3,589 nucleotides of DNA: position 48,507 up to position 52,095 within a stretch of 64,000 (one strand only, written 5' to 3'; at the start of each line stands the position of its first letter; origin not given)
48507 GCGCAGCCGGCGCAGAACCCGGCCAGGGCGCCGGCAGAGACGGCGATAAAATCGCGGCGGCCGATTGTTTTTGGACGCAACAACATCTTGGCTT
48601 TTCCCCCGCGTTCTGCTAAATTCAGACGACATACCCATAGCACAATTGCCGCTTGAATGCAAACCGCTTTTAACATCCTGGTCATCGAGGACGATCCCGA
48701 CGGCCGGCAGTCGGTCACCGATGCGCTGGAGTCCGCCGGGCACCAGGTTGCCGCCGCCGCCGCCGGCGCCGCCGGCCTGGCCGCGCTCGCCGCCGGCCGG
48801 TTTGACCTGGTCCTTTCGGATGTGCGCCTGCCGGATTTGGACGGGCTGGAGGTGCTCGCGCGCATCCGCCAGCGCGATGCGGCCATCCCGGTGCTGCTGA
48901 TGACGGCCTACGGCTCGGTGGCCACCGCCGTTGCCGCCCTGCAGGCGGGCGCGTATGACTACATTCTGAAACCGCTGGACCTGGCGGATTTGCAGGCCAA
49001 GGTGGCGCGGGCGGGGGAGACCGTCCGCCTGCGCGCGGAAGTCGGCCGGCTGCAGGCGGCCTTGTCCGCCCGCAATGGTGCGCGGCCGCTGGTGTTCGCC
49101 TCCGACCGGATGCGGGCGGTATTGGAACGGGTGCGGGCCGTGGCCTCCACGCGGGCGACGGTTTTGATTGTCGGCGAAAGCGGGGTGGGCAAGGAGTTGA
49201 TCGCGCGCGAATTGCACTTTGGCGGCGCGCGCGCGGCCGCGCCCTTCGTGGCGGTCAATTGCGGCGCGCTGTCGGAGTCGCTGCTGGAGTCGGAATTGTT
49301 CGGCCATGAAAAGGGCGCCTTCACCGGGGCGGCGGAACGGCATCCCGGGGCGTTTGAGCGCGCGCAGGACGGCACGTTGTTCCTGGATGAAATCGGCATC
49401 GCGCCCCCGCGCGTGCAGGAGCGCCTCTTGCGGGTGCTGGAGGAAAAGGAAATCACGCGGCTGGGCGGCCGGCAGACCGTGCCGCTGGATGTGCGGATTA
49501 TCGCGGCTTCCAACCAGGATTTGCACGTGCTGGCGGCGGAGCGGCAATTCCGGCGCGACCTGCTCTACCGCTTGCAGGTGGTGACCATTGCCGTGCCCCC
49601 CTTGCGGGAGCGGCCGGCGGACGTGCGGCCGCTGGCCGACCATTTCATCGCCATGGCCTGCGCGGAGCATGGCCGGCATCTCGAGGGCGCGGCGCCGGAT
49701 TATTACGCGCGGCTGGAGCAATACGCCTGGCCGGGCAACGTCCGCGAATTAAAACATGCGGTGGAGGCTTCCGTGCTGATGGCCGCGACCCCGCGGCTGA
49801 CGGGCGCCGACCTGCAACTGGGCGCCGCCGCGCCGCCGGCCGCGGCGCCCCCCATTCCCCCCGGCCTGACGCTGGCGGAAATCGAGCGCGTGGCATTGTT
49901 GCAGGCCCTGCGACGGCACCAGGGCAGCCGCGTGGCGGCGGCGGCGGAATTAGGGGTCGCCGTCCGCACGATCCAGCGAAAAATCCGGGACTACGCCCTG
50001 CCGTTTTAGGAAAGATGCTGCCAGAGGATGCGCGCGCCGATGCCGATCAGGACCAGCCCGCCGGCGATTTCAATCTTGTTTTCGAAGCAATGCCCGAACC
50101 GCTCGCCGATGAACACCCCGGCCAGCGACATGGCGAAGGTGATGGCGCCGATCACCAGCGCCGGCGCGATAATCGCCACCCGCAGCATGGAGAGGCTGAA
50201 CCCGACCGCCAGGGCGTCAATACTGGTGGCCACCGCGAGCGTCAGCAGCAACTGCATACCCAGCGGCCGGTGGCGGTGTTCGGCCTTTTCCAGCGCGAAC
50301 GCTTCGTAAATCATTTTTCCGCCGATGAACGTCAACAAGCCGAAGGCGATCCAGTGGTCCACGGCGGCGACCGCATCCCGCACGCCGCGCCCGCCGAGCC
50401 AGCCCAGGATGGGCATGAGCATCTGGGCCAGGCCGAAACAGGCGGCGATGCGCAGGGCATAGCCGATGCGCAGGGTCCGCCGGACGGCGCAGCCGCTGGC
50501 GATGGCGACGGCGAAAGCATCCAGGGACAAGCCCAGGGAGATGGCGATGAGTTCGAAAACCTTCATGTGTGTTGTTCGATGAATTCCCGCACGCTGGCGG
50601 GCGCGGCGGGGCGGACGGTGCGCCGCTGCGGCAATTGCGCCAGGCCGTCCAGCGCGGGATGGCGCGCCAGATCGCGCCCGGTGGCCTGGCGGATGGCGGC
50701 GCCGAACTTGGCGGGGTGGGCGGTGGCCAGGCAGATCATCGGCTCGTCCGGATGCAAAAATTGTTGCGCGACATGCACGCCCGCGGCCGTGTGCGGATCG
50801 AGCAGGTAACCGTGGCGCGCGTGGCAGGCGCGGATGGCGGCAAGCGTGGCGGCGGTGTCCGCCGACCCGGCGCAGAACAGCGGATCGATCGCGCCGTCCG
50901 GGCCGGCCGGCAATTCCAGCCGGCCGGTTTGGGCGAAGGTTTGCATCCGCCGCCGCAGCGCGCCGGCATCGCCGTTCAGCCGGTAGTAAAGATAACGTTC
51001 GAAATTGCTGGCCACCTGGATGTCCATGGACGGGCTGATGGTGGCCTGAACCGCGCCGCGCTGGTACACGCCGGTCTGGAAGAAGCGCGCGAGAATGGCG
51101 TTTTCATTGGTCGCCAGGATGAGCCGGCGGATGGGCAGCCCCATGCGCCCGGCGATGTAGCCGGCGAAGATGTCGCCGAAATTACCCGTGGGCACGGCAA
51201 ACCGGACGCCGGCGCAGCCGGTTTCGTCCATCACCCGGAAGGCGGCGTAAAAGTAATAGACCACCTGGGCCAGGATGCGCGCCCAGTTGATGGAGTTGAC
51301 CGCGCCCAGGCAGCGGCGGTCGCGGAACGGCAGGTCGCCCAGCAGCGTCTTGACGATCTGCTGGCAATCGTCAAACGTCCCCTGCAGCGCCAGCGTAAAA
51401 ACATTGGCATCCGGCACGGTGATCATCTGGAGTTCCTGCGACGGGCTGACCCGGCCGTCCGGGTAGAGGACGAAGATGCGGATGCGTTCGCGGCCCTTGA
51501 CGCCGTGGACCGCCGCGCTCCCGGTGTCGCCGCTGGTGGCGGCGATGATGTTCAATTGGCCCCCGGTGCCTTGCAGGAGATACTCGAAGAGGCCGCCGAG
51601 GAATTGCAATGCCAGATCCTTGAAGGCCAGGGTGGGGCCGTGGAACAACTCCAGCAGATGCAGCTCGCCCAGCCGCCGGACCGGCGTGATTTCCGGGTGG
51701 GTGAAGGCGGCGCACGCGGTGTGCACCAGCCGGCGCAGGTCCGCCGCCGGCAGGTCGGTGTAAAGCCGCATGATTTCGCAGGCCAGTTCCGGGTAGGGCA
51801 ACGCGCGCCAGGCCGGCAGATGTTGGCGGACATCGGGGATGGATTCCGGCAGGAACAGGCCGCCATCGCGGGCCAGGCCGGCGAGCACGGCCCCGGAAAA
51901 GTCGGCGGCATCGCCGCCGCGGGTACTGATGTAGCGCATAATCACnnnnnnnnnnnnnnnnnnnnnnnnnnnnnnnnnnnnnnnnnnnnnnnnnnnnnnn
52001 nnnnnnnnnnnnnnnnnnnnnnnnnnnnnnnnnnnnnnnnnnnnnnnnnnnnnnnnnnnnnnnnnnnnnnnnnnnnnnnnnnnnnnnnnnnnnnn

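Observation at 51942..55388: Receptor-like Ser/Thr kinase: cytoplasmic Hanks kinase, single TM, long extracytoplasmic helical region, C-terminal LRR domain. Translationally overlapped with thrC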

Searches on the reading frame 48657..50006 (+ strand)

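Call 6: search_protein_families(library=ncbifam, proteins=[window:48657-50006:+], max_evalue=0.01)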
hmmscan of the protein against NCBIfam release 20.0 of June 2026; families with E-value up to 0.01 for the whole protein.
window:48657-50006:+ (450 aa): 120 families (the best 25 are shown)
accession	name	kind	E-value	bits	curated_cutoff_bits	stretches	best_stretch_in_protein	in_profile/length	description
NF008469.0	PRK11361.1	equivalog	4e-128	428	714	1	1-448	1-456/461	acetoacetate metabolism transcriptional regulator AtoC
TIGR01818.1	ntrC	equivalog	8.2e-116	387.5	558.6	2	7-387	1-378/463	nitrogen regulation protein NR(I)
NF007689.0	PRK10365.1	equivalog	8.4e-109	364.3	760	1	4-443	5-439/441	sigma-54-dependent response regulator transcription factor ZraR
TIGR02915.1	PEP_resp_reg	equivalog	3.5e-106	355.7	502.6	1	7-443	1-439/445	PEP-CTERM-box response regulator transcription factor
NF008176.1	PRK10923.1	equivalog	2.1e-94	316.8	620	1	6-385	5-380/469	nitrogen regulation protein NR(I)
NF051870.1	NAssimRespRegNtrX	equivalog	8.6e-94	315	600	1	5-379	2-371/452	nitrogen assimilation response regulator NtrX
NF011695.0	PRK15115.1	equivalog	1.5e-92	310.7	763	1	4-390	6-382/445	two-component system response regulator GlrR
NF041946.1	LuxO_transreg_Vib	equivalog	3e-89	300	800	1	24-376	16-366/463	quorum-sensing sigma-54 dependent transcriptional regulator LuxO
TIGR01817.1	nifA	equivalog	5.8e-89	299.3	528.85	1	132-397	184-449/534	nif-specific transcriptional activator NifA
NF050807.1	TransRegFlbDCaul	equivalog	7.4e-89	298.7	750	1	26-447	22-439/454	sigma-54-dependent transcriptional regulator FlbD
TIGR02974.1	phageshock_pspF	equivalog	3.4e-84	282.9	443.55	1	148-377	4-234/336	phage shock protein operon transcriptional activator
TIGR02329.1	propionate_PrpR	equivalog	2.6e-83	280.4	499.2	1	107-444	195-525/526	propionate catabolism operon regulatory protein PrpR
NF038308.1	RNA_repair_RtcR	equivalog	1.4e-82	278.3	650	1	148-387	185-433/530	RNA repair transcriptional activator RtcR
NF003451.0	PRK05022.1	equivalog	4.1e-81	273.3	476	1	136-380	183-427/512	nitric oxide reductase transcriptional regulator NorR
NF011953.0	PRK15424.1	equivalog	6.5e-81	272.5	703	1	132-445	208-533/538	propionate catabolism operon regulatory protein PrpR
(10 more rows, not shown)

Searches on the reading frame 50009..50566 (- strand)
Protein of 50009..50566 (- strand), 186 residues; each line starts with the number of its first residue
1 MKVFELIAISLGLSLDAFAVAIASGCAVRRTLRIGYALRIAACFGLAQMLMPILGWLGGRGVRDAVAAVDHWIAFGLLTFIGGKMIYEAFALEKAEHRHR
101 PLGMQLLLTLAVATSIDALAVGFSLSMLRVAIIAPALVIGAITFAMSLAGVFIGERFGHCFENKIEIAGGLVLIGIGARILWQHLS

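Call 6: search_protein_families(library=ncbifam, proteins=[window:50009-50566:-], max_evalue=0.01)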
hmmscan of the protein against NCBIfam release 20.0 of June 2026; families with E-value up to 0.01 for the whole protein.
window:50009-50566:- (186 aa): 2 families
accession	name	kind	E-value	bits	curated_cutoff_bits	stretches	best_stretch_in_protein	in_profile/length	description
NF008546.0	PRK11469.1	equivalog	3.5e-39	134.5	214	1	3-185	3-186/188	manganese efflux pump MntP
TIGR02840.1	spore_YtaF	equivalog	2.9e-10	40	149.6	1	107-185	3-83/206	sporulation membrane protein YtaF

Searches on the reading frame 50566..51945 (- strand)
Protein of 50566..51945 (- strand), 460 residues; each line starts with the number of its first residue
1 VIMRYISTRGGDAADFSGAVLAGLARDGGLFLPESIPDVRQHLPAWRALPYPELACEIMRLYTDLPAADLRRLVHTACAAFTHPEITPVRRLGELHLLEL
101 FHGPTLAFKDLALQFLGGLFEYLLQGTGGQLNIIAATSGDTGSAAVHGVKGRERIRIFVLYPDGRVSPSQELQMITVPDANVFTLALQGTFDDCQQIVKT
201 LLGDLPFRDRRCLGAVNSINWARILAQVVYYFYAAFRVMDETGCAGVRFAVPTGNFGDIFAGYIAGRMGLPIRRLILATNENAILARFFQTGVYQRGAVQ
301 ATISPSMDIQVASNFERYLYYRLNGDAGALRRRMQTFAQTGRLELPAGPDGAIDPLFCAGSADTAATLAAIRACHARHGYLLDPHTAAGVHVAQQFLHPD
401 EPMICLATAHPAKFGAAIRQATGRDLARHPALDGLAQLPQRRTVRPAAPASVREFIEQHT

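Call 5: search_protein_families(library=pfam, proteins=[window:50566-51945:-], max_evalue=0.1)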
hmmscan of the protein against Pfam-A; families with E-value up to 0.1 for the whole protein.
window:50566-51945:- (460 aa): 3 families
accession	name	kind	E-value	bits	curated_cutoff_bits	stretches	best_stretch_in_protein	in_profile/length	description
PF14821.11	Thr_synth_N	-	3.1e-22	79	25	1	4-77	1-78/79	Threonine synthase N terminus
PF00291.31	PALP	-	9.3e-17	61.7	35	1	97-325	26-239/295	Pyridoxal-phosphate dependent enzyme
PF24857.1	THR4_C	-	1e-08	35.6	27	1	386-457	1-84/85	Threonine synthase, C-terminal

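Call 6: search_protein_families(library=ncbifam, proteins=[window:50566-51939:-], max_evalue=0.01)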
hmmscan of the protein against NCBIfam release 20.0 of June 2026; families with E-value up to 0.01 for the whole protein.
window:50566-51939:- (458 aa): 1 family
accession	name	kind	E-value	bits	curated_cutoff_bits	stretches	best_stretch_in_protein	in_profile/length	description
TIGR00260.1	thrC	equivalog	6.2e-80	268.9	167.1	1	56-424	1-336/340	threonine synthase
